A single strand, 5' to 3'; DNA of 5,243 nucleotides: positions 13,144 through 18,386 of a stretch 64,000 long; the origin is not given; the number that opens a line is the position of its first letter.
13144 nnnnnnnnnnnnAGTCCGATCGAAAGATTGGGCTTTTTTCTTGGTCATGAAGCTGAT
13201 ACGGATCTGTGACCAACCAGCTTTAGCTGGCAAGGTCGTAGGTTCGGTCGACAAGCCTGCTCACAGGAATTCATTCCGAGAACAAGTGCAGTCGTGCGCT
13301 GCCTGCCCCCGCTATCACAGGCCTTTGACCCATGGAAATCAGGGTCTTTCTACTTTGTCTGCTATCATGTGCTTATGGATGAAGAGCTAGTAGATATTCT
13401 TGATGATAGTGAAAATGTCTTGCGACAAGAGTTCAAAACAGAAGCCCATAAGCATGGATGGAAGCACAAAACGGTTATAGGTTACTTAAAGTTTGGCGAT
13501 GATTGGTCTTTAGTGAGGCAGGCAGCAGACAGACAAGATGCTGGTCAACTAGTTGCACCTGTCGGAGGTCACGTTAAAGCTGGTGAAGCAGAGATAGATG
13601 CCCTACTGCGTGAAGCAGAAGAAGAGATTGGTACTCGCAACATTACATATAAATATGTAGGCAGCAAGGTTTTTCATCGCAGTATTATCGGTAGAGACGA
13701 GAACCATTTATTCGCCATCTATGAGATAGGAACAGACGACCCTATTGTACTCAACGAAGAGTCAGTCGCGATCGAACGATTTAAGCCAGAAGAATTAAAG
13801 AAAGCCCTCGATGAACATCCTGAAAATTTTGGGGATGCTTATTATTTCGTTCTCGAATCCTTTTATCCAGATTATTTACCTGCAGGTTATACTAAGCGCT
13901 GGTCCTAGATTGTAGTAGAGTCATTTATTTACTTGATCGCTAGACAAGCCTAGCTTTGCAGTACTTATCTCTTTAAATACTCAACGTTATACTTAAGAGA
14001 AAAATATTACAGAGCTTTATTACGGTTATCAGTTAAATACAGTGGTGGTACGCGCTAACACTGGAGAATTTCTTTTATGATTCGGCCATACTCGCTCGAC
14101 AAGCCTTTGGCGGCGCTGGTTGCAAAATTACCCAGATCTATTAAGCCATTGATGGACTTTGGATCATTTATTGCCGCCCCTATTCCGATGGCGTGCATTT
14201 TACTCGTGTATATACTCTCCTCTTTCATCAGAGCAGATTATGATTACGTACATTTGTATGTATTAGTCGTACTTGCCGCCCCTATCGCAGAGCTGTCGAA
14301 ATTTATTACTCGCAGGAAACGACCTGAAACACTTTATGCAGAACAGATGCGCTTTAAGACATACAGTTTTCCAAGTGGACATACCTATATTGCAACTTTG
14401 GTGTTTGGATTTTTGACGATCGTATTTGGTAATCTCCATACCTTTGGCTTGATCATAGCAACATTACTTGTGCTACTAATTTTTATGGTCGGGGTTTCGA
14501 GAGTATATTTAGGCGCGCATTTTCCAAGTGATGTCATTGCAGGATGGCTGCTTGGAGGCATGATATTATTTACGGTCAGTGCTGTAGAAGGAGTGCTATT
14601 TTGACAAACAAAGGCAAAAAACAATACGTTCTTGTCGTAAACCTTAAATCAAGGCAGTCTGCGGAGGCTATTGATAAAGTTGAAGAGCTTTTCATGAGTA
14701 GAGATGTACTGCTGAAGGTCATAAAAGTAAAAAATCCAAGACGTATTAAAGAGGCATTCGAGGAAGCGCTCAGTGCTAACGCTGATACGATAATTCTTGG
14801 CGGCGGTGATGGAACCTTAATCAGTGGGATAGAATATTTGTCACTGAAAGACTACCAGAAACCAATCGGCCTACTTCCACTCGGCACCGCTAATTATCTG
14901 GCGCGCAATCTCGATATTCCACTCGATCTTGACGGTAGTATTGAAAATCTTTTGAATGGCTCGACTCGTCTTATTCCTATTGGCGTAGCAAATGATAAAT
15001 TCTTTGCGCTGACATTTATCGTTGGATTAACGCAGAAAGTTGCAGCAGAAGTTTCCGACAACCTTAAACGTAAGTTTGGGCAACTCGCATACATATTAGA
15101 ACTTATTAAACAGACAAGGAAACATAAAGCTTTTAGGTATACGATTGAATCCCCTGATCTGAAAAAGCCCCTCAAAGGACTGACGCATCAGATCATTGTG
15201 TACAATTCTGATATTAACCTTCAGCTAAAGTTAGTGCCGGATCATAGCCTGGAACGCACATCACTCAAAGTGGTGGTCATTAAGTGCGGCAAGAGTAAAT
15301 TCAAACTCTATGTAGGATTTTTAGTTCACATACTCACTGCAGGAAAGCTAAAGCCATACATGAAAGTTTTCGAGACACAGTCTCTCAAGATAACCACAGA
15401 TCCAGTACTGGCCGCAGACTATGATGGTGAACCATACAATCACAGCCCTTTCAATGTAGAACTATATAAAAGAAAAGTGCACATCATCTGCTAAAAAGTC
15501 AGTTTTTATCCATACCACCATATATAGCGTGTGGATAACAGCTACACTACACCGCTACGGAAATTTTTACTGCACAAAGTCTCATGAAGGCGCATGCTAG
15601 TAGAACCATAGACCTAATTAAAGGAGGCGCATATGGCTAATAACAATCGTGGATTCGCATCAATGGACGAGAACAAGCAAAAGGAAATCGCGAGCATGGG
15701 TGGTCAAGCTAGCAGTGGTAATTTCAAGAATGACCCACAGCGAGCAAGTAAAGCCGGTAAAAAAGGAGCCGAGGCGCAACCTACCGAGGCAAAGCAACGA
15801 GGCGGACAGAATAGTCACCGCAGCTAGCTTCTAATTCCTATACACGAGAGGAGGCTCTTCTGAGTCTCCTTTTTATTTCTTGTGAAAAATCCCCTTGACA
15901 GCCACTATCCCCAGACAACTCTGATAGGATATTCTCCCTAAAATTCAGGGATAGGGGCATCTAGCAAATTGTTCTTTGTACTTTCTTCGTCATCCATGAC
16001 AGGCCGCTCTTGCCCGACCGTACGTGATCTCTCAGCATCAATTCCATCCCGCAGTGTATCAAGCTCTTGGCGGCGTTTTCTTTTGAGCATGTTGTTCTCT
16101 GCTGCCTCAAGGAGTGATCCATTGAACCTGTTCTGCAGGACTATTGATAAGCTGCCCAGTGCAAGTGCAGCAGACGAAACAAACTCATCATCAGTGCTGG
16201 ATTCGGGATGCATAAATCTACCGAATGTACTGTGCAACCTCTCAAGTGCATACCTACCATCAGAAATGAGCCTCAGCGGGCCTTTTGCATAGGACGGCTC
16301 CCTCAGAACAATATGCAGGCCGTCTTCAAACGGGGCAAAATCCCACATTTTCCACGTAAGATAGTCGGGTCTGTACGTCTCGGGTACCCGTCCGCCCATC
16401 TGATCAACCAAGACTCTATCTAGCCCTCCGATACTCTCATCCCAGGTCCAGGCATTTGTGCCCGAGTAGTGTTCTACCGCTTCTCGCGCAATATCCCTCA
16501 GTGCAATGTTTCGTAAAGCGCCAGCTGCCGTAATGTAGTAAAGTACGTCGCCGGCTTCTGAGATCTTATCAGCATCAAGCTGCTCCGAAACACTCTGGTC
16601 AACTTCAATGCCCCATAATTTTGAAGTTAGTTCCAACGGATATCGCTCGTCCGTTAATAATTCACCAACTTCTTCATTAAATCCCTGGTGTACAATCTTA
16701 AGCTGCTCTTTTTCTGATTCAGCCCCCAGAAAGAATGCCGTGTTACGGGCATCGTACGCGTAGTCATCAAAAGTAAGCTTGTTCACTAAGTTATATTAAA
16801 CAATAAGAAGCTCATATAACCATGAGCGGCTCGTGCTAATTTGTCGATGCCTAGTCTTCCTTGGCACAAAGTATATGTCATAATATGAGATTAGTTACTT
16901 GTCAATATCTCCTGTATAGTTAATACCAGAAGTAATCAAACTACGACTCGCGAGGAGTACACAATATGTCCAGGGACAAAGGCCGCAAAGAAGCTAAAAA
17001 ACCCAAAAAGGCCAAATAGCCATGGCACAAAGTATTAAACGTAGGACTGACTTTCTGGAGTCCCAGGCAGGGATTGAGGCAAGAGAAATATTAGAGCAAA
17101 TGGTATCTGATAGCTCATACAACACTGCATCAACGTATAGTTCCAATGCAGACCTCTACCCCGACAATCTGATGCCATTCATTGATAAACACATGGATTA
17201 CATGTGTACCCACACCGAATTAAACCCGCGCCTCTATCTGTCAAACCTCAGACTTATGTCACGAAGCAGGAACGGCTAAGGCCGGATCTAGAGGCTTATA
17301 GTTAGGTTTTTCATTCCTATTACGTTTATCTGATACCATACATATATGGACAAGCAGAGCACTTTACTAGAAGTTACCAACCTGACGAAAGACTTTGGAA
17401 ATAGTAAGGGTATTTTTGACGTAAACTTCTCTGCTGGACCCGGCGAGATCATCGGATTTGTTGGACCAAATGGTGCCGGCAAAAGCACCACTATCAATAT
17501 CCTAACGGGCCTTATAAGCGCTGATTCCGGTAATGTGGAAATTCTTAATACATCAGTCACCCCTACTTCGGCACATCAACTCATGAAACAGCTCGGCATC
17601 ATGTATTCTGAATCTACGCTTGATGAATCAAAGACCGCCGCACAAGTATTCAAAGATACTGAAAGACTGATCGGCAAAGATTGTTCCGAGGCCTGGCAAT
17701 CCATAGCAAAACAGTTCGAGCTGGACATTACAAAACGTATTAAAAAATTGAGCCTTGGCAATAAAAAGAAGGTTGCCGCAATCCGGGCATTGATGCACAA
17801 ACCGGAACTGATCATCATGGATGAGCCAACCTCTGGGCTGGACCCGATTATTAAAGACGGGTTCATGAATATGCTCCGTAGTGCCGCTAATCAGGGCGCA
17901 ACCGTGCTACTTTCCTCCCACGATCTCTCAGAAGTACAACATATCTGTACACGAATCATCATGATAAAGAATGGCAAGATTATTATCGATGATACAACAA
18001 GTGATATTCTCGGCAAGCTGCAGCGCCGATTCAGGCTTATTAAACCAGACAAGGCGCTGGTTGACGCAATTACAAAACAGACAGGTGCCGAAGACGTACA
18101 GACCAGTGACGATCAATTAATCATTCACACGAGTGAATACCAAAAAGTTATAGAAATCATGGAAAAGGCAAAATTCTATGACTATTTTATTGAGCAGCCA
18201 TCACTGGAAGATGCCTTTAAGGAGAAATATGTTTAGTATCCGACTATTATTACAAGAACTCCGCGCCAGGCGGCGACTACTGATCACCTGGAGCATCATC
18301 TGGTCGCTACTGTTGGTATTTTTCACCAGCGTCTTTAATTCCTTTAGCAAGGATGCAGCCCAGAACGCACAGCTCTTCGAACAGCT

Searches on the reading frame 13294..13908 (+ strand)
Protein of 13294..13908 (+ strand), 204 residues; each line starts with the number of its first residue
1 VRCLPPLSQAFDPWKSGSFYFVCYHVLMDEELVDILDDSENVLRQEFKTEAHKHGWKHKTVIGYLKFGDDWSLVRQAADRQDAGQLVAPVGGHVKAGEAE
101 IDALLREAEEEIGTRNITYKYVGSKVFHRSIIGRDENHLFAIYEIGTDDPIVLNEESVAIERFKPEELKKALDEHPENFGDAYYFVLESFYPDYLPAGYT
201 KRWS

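Call 71: search_protein_families(library=pfam, proteins=[window:13294-13908:+], max_evalue=0.00001)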
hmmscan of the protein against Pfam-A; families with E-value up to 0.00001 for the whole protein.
window:13294-13908:+ (204 aa): 1 family
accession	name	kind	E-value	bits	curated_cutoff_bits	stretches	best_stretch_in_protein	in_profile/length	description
PF00293.34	NUDIX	-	8.3e-11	42.5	21.1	1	67-175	11-126/134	NUDIX domain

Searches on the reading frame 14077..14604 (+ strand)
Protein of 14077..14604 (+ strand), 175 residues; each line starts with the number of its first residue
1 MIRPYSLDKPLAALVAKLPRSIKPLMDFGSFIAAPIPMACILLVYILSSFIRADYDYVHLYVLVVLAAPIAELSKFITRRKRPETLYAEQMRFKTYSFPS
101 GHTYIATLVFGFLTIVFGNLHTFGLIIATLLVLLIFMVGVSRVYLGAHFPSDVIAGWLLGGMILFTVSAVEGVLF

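Call 72: search_protein_families(library=pfam, proteins=[window:14077-14604:+], max_evalue=0.00001)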
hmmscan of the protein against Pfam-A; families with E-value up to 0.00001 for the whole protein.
window:14077-14604:+ (175 aa): 2 families
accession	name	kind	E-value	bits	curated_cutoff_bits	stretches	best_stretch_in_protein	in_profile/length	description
PF01569.27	PAP2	-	3.8e-24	85.3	27.2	1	59-168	4-122/130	PAP2 superfamily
PF14378.12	PAP2_3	-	1.7e-06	28.4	27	1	83-164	112-188/190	PAP2 superfamily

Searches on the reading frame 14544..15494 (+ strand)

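Call 72: search_protein_families(library=pfam, proteins=[window:14544-15494:+], max_evalue=0.00001)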
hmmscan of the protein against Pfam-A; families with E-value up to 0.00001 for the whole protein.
window:14544-15494:+ (316 aa): 2 families
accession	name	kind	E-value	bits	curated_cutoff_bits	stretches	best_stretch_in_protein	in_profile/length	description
PF00781.29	DAGK_cat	-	3.5e-21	75.5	23.6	1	28-147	2-123/125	Diacylglycerol kinase catalytic domain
PF19279.4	YegS_C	-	3.7e-06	27.2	27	1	166-315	10-157/158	YegS C-terminal NAD kinase beta sandwich-like domain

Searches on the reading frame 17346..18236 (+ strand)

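Call 72: search_protein_families(library=pfam, proteins=[window:17346-18236:+], max_evalue=0.00001)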
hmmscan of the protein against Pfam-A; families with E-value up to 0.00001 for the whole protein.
window:17346-18236:+ (296 aa): 2 families
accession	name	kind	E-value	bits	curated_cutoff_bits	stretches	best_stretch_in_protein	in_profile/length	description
PF00005.33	ABC_tran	-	1e-27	97.8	25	1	25-163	3-137/137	ABC transporter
PF13304.12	AAA_21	-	2.6e-13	51.2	27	1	131-195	234-301/304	AAA domain, putative AbiEii toxin, Type IV TA system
